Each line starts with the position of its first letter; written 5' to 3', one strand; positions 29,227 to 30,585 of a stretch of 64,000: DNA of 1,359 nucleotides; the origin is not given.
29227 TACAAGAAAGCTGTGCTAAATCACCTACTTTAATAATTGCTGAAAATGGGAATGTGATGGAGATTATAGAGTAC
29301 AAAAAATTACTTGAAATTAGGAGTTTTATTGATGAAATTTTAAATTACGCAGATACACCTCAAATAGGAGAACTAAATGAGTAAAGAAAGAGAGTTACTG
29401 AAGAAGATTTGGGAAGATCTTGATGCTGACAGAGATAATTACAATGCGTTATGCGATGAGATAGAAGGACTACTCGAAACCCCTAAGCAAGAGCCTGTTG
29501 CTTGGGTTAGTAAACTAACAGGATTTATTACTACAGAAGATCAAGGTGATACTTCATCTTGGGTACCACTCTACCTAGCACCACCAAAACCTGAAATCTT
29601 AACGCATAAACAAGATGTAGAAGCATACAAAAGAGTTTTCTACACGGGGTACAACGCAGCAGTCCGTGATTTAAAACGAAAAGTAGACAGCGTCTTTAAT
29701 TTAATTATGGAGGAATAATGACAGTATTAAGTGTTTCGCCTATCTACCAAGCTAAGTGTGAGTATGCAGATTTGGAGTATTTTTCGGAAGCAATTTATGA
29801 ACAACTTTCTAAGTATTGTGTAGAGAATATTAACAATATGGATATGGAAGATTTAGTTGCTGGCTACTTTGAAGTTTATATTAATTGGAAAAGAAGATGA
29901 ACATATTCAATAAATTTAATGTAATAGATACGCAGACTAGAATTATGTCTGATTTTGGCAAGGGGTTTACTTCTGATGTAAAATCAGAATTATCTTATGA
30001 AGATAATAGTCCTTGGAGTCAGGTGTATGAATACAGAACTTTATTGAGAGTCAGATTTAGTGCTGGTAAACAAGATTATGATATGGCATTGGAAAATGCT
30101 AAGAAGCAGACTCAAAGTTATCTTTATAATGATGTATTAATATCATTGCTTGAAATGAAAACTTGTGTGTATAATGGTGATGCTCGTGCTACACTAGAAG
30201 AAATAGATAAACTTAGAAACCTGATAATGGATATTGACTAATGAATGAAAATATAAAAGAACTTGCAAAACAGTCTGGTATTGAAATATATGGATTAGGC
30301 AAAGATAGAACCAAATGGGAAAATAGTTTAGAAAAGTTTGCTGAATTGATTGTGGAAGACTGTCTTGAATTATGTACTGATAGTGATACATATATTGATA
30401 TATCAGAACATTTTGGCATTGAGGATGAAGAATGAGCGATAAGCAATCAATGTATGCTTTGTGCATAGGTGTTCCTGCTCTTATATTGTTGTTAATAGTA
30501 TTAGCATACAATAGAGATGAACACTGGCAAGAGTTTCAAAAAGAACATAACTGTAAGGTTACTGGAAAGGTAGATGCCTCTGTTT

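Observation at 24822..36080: Expanded array of two alternating small-protein families in the early (hyperplastic) region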

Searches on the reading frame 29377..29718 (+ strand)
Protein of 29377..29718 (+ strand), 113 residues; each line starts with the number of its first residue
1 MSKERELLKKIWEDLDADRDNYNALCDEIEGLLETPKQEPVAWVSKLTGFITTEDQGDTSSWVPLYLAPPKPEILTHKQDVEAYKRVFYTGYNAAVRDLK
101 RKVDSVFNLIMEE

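Call 9: search_protein_families(library=pfam, max_evalue=1, proteins=[window:29377-29718:+])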
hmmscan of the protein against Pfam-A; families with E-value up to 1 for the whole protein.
window:29377-29718:+ (113 aa): 0 families

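Call 10: search_protein_families(library=phrogs, max_evalue=0.1, proteins=[window:29377-29718:+])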
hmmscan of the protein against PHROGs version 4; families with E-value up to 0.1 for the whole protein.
window:29377-29718:+ (113 aa): 1 family
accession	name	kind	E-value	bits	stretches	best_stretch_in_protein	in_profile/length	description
phrog_1660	-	head and packaging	0.056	13.3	1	6-34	43-71/405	PmgS-like head morphogenesis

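Call 24: find_related_loci(query=A3, collection=viral_contigs, flank=10000)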
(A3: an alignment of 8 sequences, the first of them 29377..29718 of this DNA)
Query A3 (113 aa) in viral_contigs; peptide patterns used: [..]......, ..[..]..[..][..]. (x = any residue, [..] = any of these).
600 stretches matched a pattern (row limit reached: there are more); 55 encode a relative of the query (tblastn E <= 1e-3); 55 distinct loci.
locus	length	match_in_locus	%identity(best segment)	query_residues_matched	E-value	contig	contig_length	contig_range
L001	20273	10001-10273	39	1-96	2e-12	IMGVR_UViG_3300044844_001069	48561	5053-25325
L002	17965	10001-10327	35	1-112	3e-12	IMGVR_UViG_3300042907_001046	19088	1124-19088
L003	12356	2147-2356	50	1-71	3e-12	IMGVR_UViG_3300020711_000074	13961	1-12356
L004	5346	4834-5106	37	1-96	8e-11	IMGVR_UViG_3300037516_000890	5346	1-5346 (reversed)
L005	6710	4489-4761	37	1-96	8e-11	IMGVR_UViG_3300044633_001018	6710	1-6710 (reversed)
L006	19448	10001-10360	31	1-109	9e-11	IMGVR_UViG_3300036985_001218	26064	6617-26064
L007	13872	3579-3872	34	1-97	2e-10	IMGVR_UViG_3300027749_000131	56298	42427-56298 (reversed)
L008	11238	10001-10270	38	1-95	4e-10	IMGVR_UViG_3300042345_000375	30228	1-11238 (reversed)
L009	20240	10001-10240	40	1-76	3e-10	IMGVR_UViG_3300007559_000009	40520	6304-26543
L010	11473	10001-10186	41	33-95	6e-10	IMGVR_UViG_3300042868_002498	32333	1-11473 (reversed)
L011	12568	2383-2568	41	33-95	6e-10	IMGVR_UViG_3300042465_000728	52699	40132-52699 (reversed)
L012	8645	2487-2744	38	1-71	2e-9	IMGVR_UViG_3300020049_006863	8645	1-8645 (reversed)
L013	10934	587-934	31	1-112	5e-9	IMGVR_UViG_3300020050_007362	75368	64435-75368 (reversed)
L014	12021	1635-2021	32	1-101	8e-9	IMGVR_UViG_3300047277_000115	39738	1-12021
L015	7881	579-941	32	1-103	2e-8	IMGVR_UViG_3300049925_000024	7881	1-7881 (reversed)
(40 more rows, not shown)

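Call 39: search_protein_families(library=ncbifam, max_evalue=1, proteins=[window:29377-29718:+])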
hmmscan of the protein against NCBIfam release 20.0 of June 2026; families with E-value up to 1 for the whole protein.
window:29377-29718:+ (113 aa): 1 family
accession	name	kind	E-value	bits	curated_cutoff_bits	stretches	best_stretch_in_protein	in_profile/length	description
NF051443.1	NheC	equivalog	0.14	11.4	420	1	64-105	103-144/352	non-hemolytic enterotoxin subunit C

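Call 40: search_protein_families(library=padloc, max_evalue=1, proteins=[window:29377-29718:+])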
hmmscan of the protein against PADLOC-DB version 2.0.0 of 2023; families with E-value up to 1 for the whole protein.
window:29377-29718:+ (113 aa): 0 families

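Call 60: find_related_loci(query=A3, collection=genome_contigs, flank=6000)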
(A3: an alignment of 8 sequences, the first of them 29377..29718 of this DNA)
Query A3 (113 aa) in genome_contigs; peptide patterns used: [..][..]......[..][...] (x = any residue, [..] = any of these).
13 stretches matched a pattern; 1 encode a relative of the query (tblastn E <= 1e-3); 1 distinct loci.
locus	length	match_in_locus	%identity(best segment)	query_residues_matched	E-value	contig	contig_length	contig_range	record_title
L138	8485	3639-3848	39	32-95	3e-9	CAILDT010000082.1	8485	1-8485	MAG: uncultured Bacteroidetes bacterium isolate LinL4_bin-1161 genome assembly, contig: bin-1161:082/994, whole genome s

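Call 74: search_protein_families(library=pfam, alignment_id=A7, max_evalue=0.00001)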
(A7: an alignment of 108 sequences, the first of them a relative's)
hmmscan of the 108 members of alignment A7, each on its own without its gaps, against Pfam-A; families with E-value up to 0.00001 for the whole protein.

A. member 1, L001:7458-8798:+ (446 aa): 2 families
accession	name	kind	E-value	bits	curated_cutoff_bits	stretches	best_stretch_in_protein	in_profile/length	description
PF00176.29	SNF2-rel_dom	-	1.2e-20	74.3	24.9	1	21-278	17-276/290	SNF2-related domain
PF00270.35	DEAD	-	2.7e-06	27.7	26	1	9-144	2-140/167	DEAD/DEAH box helicase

B. families by the number of members that match (of 108 scanned): 48 families (the first 25 are shown)
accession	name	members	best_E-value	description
PF04851.21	ResIII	18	1e-23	Type III restriction enzyme, res subunit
PF00271.37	Helicase_C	17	1.9e-18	Helicase conserved C-terminal domain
PF00270.35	DEAD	13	3.3e-16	DEAD/DEAH box helicase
PF00176.29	SNF2-rel_dom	12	2.4e-28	SNF2-related domain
PF10926.14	DUF2800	3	8.9e-96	Protein of unknown function (DUF2800)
PF12705.13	PDDEXK_1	3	1.4e-15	PD-(D/E)XK nuclease superfamily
PF17289.8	Terminase_6C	3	8.7e-11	Terminase RNaseH-like domain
PF18766.7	SWI2_SNF2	3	3e-08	SWI2/SNF2 ATPase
PF00145.23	DNA_methylase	2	8.4e-54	C-5 cytosine-specific DNA methylase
PF04466.19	Terminase_3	2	4.5e-36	Phage terminase large subunit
PF03237.21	Terminase_6N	2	1.5e-26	Terminase large subunit, T4likevirus-type, N-terminal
PF00589.27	Phage_integrase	2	1.1e-23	Phage integrase family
PF01068.26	DNA_ligase_A_M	2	2.2e-19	ATP dependent DNA ligase domain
PF03796.21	DnaB_C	2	4.1e-18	DnaB-like helicase C terminal domain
PF02511.20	Thy1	2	6.2e-17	Thymidylate synthase complementing protein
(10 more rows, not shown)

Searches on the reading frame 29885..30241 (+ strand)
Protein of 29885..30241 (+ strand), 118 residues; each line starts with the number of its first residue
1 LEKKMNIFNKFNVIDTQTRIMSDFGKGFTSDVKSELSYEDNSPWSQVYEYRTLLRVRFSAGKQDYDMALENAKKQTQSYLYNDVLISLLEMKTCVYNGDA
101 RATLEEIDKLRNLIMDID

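Call 80: search_protein_families(library=pfam, max_evalue=0.01, proteins=[window:29885-30241:+])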
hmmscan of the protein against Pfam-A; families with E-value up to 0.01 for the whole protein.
window:29885-30241:+ (118 aa): 0 families

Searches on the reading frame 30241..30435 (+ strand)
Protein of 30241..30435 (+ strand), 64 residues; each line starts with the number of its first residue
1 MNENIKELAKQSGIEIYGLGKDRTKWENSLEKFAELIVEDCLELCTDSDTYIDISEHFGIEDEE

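Call 9: search_protein_families(library=pfam, max_evalue=1, proteins=[window:30241-30435:+])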
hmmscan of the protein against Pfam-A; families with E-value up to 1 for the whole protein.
window:30241-30435:+ (64 aa): 2 families
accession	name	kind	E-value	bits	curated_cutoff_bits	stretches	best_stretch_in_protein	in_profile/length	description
PF13905.12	Thioredoxin_8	-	0.05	14.4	27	1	6-61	28-80/94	Thioredoxin-like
PF25778.1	DUF7948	-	0.11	12.9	27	1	3-40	72-109/214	Domain of unknown function (DUF7948)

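Call 10: search_protein_families(library=phrogs, max_evalue=0.1, proteins=[window:30241-30435:+])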
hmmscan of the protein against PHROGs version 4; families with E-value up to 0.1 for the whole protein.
window:30241-30435:+ (64 aa): 0 families

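Call 21: search_dna_similar(query=window:30241-30435:+, collection=phages, mode=protein, max_evalue=0.01, max_rows=30)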
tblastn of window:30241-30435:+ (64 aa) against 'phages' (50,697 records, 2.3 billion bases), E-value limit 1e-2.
No match.

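Call 36: search_solved_structures(query=A5, max_evalue=10)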
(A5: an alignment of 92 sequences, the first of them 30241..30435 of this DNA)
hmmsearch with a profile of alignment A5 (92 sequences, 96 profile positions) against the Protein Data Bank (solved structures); distinct sequences matched with E-value up to 10: 26.
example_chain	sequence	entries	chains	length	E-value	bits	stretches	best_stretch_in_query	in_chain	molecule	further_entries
4asv_A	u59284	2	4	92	0.017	18.3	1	20-79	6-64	SMALL GLUTAMINE-RICH TETRATRICOPEPTIDE REPEAT-CONTAINING PROTEIN 2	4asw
9ekd_A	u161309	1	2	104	0.057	16.6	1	24-73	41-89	Salivary anti-complement protein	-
9eke_A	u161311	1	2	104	0.061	16.5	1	24-73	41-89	Salivary anti-complement protein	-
3q71_A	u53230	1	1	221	0.068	16.3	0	36-55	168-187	Poly [ADP-ribose] polymerase 14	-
5o2d_A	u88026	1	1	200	0.078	16.1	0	36-53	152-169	Poly [ADP-ribose] polymerase 14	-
5kx4_A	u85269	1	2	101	0.08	16.1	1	24-73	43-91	10.7 kDa salivary protein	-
2lxb_A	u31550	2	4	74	0.16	15.2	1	31-79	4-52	Small glutamine-rich tetratricopeptide repeat-containing protein 2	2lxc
3vfq_A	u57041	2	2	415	0.19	14.9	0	36-55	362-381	Poly [ADP-ribose] polymerase 14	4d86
3zdm_A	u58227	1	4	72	0.2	14.9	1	32-79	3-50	SMALL GLUTAMINE-RICH TETRATRICOPEPTIDE REPEAT- CONTAINING PROTEIN 2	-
9dd1_A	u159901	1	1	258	0.2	14.8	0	38-84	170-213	Designed allosteric facilitated dissociation switch AS1 T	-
9dcy_A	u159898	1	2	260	0.21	14.8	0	38-84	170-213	Designed allosteric facilitated dissociation switch AS1 H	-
9dcz_A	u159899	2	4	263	0.24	14.6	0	38-84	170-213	Designed allosteric facilitated dissociation switch AS1 H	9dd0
9dcx_A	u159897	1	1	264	0.24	14.6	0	38-84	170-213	Designed allosteric facilitated dissociation switch AS1 H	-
5ykh_A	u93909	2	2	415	0.36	14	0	34-53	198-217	Pumilio homolog 1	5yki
7bqq_A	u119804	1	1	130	0.46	13.7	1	7-41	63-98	Gogy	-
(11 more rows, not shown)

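Call 39: search_protein_families(library=ncbifam, max_evalue=1, proteins=[window:30241-30435:+])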
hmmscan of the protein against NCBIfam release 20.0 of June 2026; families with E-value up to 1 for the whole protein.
window:30241-30435:+ (64 aa): 0 families

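Call 40: search_protein_families(library=padloc, max_evalue=1, proteins=[window:30241-30435:+])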
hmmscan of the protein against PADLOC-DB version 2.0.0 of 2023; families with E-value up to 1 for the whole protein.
window:30241-30435:+ (64 aa): 0 families

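Call 42: predict_structure(alignment_id=A5)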
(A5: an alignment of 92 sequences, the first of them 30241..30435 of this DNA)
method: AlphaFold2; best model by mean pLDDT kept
length: 64 residues; sequences in the alignment: 92
mean_pLDDT: 85.5   pTM: 0.68
mean pLDDT of the five models: 85.5, 85.3, 83.4, 81.7, 81.1
residues with pLDDT >= 90: 28; 70-90: 28; 50-70: 8; < 50: 0
segments of 3 or more residues with pLDDT < 50: none
pLDDT, mean of each block of 10 residues (from residue 1): 89 77 89 95 85 87 62
secondary structure, 60 per line:
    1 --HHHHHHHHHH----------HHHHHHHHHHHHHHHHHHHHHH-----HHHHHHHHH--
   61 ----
elements in order: H3-12 H23-44 H50-58

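Call 45: fold_search(model_id=the predicted structure, library=viral)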
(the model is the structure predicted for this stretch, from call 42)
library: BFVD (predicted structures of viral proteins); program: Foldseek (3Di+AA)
matches with E <= 10: 68; with E <= 0.001: 0
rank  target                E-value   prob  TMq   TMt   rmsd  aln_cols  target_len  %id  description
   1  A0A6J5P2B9            2.6e-02  1.00  0.68  0.43   3.7        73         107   30  Uncharacterized protein [uncultured Caudovirales phage]
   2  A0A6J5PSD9            4.6e-02  0.98  0.51  0.45   9.0        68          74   31  Uncharacterized protein [uncultured Caudovirales phage]
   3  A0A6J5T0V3            5.8e-02  1.00  0.69  0.48   4.3        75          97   23  Uncharacterized protein [uncultured Caudovirales phage]
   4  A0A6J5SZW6            1.3e-01  0.97  0.56  0.55   7.6        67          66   34  Uncharacterized protein [uncultured Caudovirales phage]
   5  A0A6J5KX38            1.6e-01  1.00  0.70  0.66   4.1        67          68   24  Uncharacterized protein [uncultured Caudovirales phage]
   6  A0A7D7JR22            4.4e-01  0.85  0.58  0.47   7.5        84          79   28  (no name in the UniProt tables at hand)
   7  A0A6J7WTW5            5.6e-01  0.41  0.42  0.36   8.1        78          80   20  Uncharacterized protein [uncultured Caudovirales phage]
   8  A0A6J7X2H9            6.7e-01  0.57  0.50  0.49   4.8        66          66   21  Uncharacterized protein [uncultured Caudovirales phage]
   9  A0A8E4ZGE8            2.1e+00  0.18  0.43  0.15  10.8        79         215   23  Uncharacterized protein [Polaribacter phage Leef_1]
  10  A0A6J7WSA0            2.3e+00  0.38  0.52  0.38   7.2        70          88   20  Uncharacterized protein [uncultured Caudovirales phage]
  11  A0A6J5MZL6            2.4e+00  0.23  0.44  0.45   6.0        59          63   14  Uncharacterized protein [uncultured Caudovirales phage]
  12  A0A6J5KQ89            2.7e+00  0.14  0.41  0.28   9.3        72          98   12  Uncharacterized protein [uncultured Caudovirales phage]
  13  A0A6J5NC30            3.3e+00  0.60  0.55  0.44   2.6        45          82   20  Uncharacterized protein [uncultured Caudovirales phage]
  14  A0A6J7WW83            3.5e+00  0.21  0.55  0.41   9.1        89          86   20  Uncharacterized protein [uncultured Caudovirales phage]
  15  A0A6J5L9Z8            3.7e+00  0.23  0.57  0.51   4.2        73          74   20  Uncharacterized protein [uncultured Caudovirales phage]
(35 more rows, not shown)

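Call 51: find_related_loci(query=A5, collection=viral_contigs, flank=10000)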
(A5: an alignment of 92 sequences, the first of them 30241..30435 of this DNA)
Query A5 (64 aa) in viral_contigs; peptide patterns used: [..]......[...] (x = any residue, [..] = any of these).
600 stretches matched a pattern (row limit reached: there are more); 369 encode a relative of the query (tblastn E <= 1e-3); the best 80 are kept; 80 distinct loci.
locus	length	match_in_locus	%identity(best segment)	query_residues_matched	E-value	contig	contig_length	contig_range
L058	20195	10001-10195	51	1-62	2e-18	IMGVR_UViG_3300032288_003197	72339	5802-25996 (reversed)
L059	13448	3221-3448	43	1-62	4e-16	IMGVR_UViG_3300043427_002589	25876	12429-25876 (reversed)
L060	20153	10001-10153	49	1-51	2e-14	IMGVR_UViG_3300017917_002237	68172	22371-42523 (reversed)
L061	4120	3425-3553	58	1-43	1e-13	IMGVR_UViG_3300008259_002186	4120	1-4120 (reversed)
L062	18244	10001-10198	42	1-62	1e-13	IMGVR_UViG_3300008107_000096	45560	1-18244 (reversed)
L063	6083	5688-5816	58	1-43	1e-13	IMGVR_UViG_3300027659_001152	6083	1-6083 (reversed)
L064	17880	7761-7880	65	1-40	1e-13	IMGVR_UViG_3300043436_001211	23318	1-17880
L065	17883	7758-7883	55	1-42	2e-13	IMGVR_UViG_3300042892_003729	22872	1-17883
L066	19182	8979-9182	37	1-63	3e-12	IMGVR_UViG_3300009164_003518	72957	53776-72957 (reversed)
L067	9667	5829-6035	39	1-62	4e-12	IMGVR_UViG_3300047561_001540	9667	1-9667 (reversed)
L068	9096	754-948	46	1-62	9e-12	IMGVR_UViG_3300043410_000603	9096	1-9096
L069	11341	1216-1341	48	1-42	3e-11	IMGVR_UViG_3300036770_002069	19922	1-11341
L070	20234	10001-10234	41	1-62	6e-11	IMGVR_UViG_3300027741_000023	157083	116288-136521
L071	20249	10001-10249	41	1-61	8e-11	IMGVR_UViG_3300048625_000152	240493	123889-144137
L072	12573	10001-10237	40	1-62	2e-10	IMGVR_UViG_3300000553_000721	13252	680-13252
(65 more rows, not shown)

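Call 53: search_protein_families(library=phrogs, alignment_id=A5, max_evalue=0.001)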
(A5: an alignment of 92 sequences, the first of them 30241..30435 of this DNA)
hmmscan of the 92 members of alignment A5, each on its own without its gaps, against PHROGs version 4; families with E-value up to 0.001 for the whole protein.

A. member 1, window:30241-30435:+ (64 aa): 0 families

B. families by the number of members that match (of 92 scanned): 1 family
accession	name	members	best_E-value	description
phrog_1796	-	1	0.00044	-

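Call 73: search_protein_families(library=pfam, alignment_id=A6, max_evalue=0.00001)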
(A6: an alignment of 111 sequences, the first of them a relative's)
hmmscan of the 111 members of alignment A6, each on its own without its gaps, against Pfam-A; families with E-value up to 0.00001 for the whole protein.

A. member 1, L058:12461-13645:+ (394 aa): 0 families

B. families by the number of members that match (of 111 scanned): 82 families (the first 25 are shown)
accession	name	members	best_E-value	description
PF03851.20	UvdE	5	1.1e-40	UV-endonuclease UvdE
PF01068.26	DNA_ligase_A_M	5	1.5e-24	ATP dependent DNA ligase domain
PF14743.12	DNA_ligase_OB_2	5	1.7e-12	DNA ligase OB-like domain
PF01266.30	DAO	4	3.1e-60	FAD dependent oxidoreductase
PF17338.8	GP88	4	1.8e-27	Gene product 88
PF02739.22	5_3_exonuc_N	4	1.9e-19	5'-3' exonuclease, N-terminal resolvase-like domain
PF07728.20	AAA_5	4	1.2e-17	AAA domain (dynein-related subfamily)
PF00890.30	FAD_binding_2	3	4.2e-121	FAD binding domain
PF00463.27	ICL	3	1.6e-102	Isocitrate lyase family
PF13714.12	PEP_mutase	3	8.6e-19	Phosphoenolpyruvate phosphomutase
PF13450.12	NAD_binding_8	3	4.5e-09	NAD(P)-binding Rossmann-like domain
PF07992.20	Pyr_redox_2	3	3e-07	Pyridine nucleotide-disulphide oxidoreductase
PF16363.11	GDP_Man_Dehyd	2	7.4e-144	GDP-mannose 4,6 dehydratase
PF00464.25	SHMT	2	9.2e-142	Serine hydroxymethyltransferase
PF01370.27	Epimerase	2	4.1e-72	NAD dependent epimerase/dehydratase family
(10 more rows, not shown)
